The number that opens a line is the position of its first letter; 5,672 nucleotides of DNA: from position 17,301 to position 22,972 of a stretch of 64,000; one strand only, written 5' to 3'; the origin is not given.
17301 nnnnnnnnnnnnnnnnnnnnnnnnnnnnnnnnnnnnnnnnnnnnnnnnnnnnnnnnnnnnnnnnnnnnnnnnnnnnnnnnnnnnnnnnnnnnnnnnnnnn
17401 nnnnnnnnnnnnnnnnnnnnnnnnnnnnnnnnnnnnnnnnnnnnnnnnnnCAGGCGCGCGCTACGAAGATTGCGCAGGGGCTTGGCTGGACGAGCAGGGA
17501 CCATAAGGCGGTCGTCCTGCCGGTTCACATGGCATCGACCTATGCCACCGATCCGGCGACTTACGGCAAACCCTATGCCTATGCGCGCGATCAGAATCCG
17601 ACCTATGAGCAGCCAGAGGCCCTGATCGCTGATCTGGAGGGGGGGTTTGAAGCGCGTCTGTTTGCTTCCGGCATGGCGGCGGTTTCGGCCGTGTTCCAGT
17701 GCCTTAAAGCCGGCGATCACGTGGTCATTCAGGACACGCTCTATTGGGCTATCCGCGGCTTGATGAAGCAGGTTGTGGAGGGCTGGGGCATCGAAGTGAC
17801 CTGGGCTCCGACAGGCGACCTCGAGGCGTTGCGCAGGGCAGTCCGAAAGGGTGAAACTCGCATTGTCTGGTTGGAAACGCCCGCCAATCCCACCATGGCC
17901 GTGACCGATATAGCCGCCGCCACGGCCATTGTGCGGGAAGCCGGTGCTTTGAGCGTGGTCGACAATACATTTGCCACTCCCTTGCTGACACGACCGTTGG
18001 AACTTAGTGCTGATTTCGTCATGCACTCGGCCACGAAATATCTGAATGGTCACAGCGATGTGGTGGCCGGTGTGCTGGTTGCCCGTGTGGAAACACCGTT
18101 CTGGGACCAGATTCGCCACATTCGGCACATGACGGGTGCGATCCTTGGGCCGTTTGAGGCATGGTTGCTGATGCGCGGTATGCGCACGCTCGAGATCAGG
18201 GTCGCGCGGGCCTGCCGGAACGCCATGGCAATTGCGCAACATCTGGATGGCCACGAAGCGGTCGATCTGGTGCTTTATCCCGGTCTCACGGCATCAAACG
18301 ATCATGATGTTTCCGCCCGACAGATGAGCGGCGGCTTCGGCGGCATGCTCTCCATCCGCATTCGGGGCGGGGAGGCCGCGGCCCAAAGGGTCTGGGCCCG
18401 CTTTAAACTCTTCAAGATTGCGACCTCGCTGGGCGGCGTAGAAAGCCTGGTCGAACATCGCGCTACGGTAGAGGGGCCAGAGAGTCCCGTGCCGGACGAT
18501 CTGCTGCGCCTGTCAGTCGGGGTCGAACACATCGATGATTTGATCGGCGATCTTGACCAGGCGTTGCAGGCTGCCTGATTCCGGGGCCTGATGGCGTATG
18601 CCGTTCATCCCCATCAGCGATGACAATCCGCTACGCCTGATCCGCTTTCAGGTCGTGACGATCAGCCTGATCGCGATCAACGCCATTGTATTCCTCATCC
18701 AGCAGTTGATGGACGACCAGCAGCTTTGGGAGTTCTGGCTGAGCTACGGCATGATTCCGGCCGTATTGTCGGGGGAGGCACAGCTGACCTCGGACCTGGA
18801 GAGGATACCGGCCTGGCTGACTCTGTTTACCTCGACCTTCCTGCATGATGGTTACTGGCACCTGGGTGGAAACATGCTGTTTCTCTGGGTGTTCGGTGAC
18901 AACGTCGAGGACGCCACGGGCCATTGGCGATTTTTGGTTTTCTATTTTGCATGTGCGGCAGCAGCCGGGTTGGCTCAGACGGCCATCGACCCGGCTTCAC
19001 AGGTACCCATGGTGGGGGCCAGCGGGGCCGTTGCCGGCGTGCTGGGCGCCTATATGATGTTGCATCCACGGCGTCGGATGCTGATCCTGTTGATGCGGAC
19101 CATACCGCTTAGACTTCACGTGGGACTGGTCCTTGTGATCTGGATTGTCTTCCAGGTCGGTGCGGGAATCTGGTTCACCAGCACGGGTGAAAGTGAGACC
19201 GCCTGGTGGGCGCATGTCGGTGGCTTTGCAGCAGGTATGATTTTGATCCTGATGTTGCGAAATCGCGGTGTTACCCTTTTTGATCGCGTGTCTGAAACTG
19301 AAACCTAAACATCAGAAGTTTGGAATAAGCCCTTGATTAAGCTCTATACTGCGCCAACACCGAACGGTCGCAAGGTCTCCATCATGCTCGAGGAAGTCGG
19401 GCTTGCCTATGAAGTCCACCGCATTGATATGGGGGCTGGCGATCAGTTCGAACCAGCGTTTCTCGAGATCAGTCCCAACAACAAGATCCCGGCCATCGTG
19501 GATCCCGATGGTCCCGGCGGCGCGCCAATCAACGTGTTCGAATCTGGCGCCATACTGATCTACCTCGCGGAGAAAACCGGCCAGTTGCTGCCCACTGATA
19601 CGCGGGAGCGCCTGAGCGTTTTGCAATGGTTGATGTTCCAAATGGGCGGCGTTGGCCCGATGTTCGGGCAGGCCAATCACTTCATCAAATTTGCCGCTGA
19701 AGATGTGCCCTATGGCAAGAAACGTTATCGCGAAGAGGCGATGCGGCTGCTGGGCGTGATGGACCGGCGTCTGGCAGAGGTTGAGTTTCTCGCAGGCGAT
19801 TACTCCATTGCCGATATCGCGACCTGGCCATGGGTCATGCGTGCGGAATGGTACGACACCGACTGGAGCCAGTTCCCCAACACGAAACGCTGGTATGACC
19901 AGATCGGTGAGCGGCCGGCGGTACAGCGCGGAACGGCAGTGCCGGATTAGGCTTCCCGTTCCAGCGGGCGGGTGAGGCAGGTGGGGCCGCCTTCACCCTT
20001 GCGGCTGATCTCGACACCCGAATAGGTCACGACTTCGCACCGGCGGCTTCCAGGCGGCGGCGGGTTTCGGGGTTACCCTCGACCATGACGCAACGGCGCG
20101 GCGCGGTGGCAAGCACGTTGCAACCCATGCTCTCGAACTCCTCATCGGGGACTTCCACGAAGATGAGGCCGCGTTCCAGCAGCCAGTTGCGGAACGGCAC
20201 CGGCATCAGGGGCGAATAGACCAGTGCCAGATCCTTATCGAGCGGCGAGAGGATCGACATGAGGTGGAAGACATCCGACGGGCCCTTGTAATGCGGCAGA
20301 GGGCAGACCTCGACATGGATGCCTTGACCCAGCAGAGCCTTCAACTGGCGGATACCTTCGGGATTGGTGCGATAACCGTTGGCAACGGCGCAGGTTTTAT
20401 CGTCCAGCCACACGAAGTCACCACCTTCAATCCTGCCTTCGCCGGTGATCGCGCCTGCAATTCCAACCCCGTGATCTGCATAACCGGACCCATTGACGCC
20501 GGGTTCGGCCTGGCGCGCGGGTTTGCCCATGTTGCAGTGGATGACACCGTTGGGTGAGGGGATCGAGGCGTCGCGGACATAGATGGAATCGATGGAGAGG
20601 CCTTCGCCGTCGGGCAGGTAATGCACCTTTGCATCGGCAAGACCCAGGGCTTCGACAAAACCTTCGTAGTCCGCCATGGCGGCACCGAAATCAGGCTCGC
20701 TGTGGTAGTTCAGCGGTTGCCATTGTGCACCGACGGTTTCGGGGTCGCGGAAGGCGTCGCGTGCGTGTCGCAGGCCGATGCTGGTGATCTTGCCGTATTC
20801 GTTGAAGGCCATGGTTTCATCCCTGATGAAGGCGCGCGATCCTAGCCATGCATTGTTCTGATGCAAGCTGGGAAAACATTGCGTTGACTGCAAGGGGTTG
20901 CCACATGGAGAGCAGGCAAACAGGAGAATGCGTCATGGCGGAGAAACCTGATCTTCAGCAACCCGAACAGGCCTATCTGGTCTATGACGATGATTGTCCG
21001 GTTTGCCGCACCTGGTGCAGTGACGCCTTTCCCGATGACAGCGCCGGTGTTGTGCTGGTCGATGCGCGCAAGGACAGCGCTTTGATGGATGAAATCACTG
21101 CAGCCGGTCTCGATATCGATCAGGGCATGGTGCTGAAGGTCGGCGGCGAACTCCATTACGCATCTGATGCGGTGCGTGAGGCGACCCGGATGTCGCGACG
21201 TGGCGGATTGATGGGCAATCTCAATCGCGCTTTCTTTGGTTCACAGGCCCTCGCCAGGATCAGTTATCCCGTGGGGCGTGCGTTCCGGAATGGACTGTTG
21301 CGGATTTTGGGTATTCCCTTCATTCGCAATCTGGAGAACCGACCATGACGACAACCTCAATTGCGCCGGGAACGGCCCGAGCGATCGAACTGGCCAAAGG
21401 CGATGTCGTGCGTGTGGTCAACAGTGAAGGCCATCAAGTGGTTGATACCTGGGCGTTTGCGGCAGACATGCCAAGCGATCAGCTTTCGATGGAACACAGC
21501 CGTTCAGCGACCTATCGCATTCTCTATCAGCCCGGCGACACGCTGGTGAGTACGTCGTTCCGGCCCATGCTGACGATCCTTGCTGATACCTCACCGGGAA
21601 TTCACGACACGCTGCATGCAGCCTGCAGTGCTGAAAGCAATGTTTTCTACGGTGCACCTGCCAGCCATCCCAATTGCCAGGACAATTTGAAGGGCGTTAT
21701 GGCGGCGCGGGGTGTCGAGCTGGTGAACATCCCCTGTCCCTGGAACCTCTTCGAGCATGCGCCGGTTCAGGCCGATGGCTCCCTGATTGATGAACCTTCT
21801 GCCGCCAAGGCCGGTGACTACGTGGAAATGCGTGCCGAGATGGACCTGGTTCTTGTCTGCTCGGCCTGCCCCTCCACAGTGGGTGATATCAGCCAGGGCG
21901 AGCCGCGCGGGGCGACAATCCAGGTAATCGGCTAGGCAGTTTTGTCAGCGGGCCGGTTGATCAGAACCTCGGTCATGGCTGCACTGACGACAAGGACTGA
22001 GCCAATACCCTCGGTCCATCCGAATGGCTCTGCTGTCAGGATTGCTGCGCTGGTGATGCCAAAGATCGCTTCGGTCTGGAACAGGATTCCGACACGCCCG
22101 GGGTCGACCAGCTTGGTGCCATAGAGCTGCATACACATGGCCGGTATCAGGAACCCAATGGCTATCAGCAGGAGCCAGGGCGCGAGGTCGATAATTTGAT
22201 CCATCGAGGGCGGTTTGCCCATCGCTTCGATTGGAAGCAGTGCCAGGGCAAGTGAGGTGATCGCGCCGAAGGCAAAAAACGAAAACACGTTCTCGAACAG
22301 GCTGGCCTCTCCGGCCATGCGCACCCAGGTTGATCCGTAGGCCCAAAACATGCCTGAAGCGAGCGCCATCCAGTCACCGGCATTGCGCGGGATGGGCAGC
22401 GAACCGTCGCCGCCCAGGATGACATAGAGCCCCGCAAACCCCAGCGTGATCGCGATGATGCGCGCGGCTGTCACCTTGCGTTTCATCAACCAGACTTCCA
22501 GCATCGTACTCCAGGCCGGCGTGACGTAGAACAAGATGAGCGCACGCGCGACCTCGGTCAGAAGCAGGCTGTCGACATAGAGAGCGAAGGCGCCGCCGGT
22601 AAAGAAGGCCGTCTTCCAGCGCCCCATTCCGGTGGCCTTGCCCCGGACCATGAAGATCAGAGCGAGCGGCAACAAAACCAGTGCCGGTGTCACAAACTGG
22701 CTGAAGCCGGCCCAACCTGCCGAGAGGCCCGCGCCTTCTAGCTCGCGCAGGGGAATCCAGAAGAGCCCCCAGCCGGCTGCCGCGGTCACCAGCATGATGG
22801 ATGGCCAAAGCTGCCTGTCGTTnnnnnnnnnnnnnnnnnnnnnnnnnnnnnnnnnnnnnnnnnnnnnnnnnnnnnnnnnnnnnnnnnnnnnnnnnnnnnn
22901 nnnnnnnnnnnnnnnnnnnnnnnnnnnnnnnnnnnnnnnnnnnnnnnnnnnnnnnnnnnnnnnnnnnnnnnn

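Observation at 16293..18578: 761-aa in-frame tandem duplication/fusion of two transsulfuration PLP-enzyme domains, translationally coupled to gatCAB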

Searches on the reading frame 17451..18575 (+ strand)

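Call 4: search_protein_families(library=ncbifam, proteins=[window:17451-18575:+])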
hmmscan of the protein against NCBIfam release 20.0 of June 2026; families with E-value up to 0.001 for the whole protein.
window:17451-18575:+ (375 aa): 45 families (the best 25 are shown)
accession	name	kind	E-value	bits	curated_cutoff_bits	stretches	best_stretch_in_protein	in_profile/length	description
NF005871.0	PRK07811.1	equivalog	3.8e-115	384.6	513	1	18-373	28-387/389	cystathionine gamma-synthase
NF005758.0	PRK07582.1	equivalog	1.3e-103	346.6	440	1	5-374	11-370/372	cystathionine gamma-lyase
TIGR01328.1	met_gam_lyase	equivalog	5e-101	338.4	549.7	1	16-374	17-390/391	methionine gamma-lyase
NF005695.0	PRK07503.1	equivalog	7.3e-97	324.6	666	1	16-374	23-396/403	methionine gamma-lyase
NF004876.0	PRK06234.1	subfamily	7.7e-97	324.8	666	1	15-373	21-396/400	methionine gamma-lyase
NF005810.0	PRK07671.1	equivalog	1.7e-96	323.5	594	1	5-373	5-377/377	bifunctional cystathionine gamma-lyase/homocysteine desulfhydrase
NF004821.0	PRK06176.1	equivalog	4.1e-95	318.8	642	1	5-374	5-378/380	cystathionine gamma-synthase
NF005976.0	PRK08064.1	equivalog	4.6e-93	312.2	627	1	16-373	20-381/390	cystathionine beta-lyase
NF006347.0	PRK08574.1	equivalog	6.2e-93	311.6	477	1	17-374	16-384/385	cystathionine gamma-synthase family protein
TIGR02080.1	O_succ_thio_ly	equivalog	3.7e-91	305.7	504.55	1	6-374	8-381/382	cystathionine gamma-synthase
NF005263.0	PRK06767.1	equivalog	1.7e-87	294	617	1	12-373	14-384/392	methionine gamma-lyase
NF006097.0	PRK08249.1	equivalog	1e-86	290.9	600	1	40-374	56-395/402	cystathionine gamma-synthase family protein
TIGR01329.1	cysta_beta_ly_E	equivalog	1.5e-84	283.9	487.5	1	17-374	14-380/383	cystathionine beta-lyase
NF006003.0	PRK08133.1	equivalog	4.7e-84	282.4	522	1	40-373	56-395/396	O-succinylhomoserine sulfhydrylase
TIGR01325.1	O_suc_HS_sulf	equivalog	4.5e-81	272.4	510.05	1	40-372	44-380/380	O-succinylhomoserine sulfhydrylase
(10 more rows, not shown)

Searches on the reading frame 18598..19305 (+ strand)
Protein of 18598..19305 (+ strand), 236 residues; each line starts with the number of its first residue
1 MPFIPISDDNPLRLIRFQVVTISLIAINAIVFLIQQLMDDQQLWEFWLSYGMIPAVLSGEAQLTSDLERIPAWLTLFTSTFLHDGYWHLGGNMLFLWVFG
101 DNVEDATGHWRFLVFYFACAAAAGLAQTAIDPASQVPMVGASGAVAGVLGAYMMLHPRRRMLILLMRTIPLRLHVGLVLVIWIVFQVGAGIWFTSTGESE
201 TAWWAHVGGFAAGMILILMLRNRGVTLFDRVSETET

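Call 3: search_protein_families(library=pfam, proteins=[window:18598-19305:+])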
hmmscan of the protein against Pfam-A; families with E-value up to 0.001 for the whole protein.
window:18598-19305:+ (236 aa): 1 family
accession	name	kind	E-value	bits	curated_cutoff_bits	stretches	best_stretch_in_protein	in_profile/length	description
PF01694.28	Rhomboid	-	1e-35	123.5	22.6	1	73-222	4-142/143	Rhomboid domain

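Call 50: search_protein_families(library=ncbifam, proteins=[window:18598-19305:+], max_evalue=0.00001)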
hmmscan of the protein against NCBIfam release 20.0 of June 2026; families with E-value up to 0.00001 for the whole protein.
window:18598-19305:+ (236 aa): 2 families
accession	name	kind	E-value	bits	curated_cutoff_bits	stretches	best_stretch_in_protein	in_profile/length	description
TIGR03902.1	rhom_GG_sort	equivalog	1.8e-09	37.7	84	1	75-217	18-153/154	rhombosortase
TIGR04239.1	rhombo_GlpG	equivalog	3.6e-07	30.2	250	1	18-218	94-266/271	rhomboid family intramembrane serine protease GlpG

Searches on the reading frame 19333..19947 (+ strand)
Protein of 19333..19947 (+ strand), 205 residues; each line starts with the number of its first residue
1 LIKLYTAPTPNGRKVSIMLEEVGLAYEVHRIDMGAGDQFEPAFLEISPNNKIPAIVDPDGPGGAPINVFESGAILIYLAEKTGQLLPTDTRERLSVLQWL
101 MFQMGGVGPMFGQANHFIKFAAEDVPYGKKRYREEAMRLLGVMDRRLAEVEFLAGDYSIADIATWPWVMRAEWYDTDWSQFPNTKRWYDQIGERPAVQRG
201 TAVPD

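Call 3: search_protein_families(library=pfam, proteins=[window:19333-19947:+])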
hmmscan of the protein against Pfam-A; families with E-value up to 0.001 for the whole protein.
window:19333-19947:+ (205 aa): 5 families
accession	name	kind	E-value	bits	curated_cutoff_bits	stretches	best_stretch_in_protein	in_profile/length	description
PF13409.12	GST_N_2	-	5.3e-13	49.8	25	1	10-80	3-69/70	Glutathione S-transferase, N-terminal domain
PF02798.26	GST_N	-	2.8e-12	47.2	20.9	1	2-80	3-76/76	Glutathione S-transferase, N-terminal domain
PF13417.12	GST_N_3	-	1.6e-10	41.6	22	1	4-83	1-72/75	Glutathione S-transferase, N-terminal domain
PF13410.11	GST_C_2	-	9.8e-07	29.2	24.9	1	130-189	5-68/69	Glutathione S-transferase, C-terminal domain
PF00043.30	GST_C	-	4.8e-06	27.2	20.7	1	130-195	25-93/93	Glutathione S-transferase, C-terminal domain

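Call 50: search_protein_families(library=ncbifam, proteins=[window:19333-19947:+], max_evalue=0.00001)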
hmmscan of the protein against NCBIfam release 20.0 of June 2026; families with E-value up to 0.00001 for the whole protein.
window:19333-19947:+ (205 aa): 6 families
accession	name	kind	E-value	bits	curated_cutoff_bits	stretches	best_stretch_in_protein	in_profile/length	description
NF010579.0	PRK13972.1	equivalog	1.4e-66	224.1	332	1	1-198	1-200/215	GSH-dependent disulfide bond oxidoreductase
NF008731.0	PRK11752.1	equivalog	1.4e-56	191.9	325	1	2-203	45-258/287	glutathione-dependent disulfide-bond oxidoreductase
TIGR01262.1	maiA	equivalog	2.5e-13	50.1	171.05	1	14-201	13-203/211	maleylacetoacetate isomerase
NF050814.1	FtsZBindFzlA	equivalog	3.6e-11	43.2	300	1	9-197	13-206/228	FtsZ-binding protein FzlA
NF007831.0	PRK10542.1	equivalog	3e-08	33.5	198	1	3-199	2-193/201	glutathione transferase GstA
NF011693.0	PRK15113.1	equivalog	4.9e-07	29.6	150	1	16-162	23-169/214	glutathione transferase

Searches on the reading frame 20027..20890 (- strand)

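Call 50: search_protein_families(library=ncbifam, proteins=[window:20027-20890:-], max_evalue=0.00001)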
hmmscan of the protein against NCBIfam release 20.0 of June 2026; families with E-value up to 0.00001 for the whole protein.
window:20027-20890:- (287 aa): 4 families
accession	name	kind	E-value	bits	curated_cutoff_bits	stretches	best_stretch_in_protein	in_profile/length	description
NF045660.1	DiMthArgaseDdahStm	equivalog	2.4e-12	47.2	340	1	67-285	25-225/249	dimethylargininase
NF045658.1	DiMArgaseDdah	equivalog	4.3e-10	39.8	450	1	64-284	24-229/254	dimethylargininase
NF002381.0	PRK01388.1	subfamily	2.1e-08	33.5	414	1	103-228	157-288/405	arginine deiminase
TIGR01078.1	arcA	equivalog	1.6e-06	27.1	489.1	0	103-227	156-287/408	arginine deiminase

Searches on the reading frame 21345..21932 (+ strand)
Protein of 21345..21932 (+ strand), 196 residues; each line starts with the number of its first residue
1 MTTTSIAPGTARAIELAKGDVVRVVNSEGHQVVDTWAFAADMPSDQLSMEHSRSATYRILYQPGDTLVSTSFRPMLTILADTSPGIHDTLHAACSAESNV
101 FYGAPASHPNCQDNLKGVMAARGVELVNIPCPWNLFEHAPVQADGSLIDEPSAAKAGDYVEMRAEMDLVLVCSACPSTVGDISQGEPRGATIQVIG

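Call 50: search_protein_families(library=ncbifam, proteins=[window:21345-21932:+], max_evalue=0.00001)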
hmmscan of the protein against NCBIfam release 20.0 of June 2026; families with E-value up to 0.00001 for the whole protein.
window:21345-21932:+ (196 aa): 3 families
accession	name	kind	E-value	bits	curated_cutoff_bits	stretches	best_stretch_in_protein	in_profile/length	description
TIGR03424.1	urea_degr_1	equivalog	5.4e-29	101.2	284.7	1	5-177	7-180/198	urea amidolyase associated protein UAAP2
TIGR03425.1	urea_degr_2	hypoth_equivalog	4.2e-24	85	205.95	1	3-177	4-185/233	urea amidolyase associated protein UAAP1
NF053776.1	TmaoDeMthMsil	equivalog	1.3e-23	83.5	1100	1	4-187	167-354/763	trimethylamine N-oxide demethylase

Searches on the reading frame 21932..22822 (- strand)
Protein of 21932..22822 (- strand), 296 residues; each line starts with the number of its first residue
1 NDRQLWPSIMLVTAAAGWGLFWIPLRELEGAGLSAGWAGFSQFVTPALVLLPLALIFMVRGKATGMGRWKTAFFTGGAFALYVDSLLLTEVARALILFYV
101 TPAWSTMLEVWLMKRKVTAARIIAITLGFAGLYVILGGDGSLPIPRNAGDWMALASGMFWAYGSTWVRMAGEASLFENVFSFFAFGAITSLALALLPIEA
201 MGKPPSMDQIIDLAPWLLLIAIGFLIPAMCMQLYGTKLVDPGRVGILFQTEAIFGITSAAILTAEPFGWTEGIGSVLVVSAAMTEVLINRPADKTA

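Call 50: search_protein_families(library=ncbifam, proteins=[window:21932-22822:-], max_evalue=0.00001)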
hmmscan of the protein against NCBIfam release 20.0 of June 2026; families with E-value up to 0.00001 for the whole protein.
window:21932-22822:- (296 aa): 1 family
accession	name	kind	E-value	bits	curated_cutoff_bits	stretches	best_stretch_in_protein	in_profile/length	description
TIGR00950.1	2A78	equivalog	3.7e-11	43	230.2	1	26-282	9-263/264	carboxylate/amino acid/amine transporter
